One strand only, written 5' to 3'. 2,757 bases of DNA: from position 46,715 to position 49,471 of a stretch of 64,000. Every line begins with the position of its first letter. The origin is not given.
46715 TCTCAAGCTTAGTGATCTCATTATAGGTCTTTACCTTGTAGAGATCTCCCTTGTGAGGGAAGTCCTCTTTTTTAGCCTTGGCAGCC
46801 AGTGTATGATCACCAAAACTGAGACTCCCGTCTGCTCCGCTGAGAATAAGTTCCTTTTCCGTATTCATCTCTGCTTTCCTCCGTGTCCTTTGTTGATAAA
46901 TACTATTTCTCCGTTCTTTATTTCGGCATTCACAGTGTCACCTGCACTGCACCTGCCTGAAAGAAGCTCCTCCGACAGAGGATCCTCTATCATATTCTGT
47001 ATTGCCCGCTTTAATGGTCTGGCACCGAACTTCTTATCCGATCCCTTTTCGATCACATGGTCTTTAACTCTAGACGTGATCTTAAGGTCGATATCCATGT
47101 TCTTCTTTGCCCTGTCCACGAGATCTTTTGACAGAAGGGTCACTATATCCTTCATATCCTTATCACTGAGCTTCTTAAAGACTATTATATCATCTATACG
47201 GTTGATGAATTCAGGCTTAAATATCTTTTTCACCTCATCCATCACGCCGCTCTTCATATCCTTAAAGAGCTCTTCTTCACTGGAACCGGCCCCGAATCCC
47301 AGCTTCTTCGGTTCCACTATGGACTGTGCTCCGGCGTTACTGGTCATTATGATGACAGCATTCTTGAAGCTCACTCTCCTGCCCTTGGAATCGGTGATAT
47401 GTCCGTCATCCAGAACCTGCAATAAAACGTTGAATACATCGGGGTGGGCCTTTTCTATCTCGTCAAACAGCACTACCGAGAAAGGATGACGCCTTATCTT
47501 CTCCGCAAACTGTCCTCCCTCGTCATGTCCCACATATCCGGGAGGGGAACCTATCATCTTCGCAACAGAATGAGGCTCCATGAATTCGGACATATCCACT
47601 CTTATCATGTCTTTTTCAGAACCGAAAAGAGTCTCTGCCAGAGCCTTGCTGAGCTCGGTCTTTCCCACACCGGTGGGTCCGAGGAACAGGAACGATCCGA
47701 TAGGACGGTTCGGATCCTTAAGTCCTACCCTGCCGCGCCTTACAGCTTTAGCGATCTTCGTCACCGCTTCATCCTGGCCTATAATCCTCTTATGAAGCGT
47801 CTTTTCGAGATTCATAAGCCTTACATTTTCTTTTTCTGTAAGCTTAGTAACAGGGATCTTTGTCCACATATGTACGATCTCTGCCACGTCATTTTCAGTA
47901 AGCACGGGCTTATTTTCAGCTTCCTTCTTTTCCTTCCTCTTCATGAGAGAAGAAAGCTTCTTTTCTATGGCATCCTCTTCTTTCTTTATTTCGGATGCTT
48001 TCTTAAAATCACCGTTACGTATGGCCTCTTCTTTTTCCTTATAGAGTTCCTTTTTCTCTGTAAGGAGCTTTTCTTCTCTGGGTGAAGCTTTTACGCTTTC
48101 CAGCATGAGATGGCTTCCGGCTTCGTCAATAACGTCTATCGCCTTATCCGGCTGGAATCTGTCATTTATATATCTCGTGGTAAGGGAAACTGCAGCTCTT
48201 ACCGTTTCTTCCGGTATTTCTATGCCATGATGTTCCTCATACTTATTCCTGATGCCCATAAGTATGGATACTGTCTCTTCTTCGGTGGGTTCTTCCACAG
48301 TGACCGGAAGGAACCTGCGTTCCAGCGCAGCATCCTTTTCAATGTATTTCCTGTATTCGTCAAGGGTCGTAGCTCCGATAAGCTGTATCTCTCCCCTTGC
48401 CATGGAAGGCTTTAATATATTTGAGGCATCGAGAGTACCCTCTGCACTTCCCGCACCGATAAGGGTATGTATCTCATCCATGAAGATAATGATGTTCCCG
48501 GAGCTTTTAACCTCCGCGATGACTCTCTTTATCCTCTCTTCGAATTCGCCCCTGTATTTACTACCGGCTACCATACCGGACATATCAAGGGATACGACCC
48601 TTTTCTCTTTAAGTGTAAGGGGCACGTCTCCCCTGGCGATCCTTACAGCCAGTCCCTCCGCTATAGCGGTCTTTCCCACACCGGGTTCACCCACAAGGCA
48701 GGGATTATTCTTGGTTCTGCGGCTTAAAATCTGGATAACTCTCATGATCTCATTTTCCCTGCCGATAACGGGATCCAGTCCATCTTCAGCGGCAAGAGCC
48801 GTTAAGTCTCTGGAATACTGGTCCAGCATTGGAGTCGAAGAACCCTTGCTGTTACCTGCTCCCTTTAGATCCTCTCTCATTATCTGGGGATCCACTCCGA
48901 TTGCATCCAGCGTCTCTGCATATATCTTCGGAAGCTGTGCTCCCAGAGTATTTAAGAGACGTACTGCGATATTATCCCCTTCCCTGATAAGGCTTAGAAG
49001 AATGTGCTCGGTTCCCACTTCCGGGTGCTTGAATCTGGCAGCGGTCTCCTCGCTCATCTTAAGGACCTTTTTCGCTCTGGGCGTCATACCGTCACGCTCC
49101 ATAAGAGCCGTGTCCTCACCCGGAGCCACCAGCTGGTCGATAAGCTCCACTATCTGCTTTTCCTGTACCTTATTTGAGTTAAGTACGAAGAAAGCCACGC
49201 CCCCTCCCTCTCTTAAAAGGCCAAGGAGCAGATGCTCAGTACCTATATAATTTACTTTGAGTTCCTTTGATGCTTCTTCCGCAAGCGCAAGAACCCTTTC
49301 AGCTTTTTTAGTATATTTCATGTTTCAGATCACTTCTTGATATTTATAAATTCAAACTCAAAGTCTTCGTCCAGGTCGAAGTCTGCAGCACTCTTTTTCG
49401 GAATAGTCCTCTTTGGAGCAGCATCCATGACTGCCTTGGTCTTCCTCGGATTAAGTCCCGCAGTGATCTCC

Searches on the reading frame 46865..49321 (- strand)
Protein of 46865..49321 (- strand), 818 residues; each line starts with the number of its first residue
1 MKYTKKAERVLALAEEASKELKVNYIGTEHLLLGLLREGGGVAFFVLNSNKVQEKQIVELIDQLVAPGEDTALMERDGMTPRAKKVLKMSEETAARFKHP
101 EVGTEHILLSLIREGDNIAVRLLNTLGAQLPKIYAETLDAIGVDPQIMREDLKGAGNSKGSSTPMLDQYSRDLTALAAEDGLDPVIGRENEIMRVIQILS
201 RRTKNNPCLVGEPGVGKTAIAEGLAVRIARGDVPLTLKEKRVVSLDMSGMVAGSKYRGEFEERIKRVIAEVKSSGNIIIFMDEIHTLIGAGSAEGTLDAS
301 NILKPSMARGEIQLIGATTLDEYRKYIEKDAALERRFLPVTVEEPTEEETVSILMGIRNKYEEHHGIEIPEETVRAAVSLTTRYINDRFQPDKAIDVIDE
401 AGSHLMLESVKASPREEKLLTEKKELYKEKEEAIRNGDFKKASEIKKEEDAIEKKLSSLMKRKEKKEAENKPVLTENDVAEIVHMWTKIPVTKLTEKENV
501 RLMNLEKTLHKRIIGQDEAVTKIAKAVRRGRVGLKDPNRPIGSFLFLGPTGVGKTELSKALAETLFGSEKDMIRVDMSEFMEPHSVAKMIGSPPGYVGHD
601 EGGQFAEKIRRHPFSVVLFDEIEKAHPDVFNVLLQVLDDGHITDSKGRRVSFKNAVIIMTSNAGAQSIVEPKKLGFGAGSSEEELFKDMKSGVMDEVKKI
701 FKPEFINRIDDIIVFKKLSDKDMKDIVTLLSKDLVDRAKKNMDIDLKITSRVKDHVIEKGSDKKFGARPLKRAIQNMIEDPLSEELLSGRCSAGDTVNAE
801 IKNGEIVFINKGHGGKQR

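Call 34: search_protein_families(library=pfam, proteins=[window:46865-49321:-], max_evalue=0.00001)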
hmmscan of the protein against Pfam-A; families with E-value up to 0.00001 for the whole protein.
window:46865-49321:- (818 aa): 10 families
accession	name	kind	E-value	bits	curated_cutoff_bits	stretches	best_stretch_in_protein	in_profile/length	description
PF07724.20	AAA_2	-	4.1e-68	229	27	1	539-712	1-166/166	AAA domain (Cdc48 subfamily)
PF17871.7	AAA_lid_9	-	9.3e-30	103.1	22.8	1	346-448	1-103/104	AAA lid domain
PF00004.35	AAA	-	3.5e-26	92.6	21.2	2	208-320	2-110/131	ATPase family associated with various cellular activities (AAA)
PF02861.25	Clp_N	-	6.1e-23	81.2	20.7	2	92-142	3-53/53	Clp amino terminal domain, pathogenicity island component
PF10431.15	ClpB_D2-small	-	9.4e-23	80.5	21.9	1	718-798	1-80/81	C-terminal, D2-small domain, of ClpB protein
PF07728.20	AAA_5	-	3.9e-17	63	22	1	544-664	2-124/139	AAA domain (dynein-related subfamily)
PF13401.12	AAA_22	-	1.2e-11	45.5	27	0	544-639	8-110/130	AAA domain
PF00158.32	Sigma54_activat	-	4.9e-09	36.5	20.2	0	543-672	24-152/168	Sigma-54 interaction domain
PF13191.12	AAA_16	-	1.2e-08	36.1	32.6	0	185-230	2-50/167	AAA ATPase domain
PF20720.3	nSTAND3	-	1.2e-06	28.7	27.2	0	205-230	18-43/155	Novel STAND NTPase 3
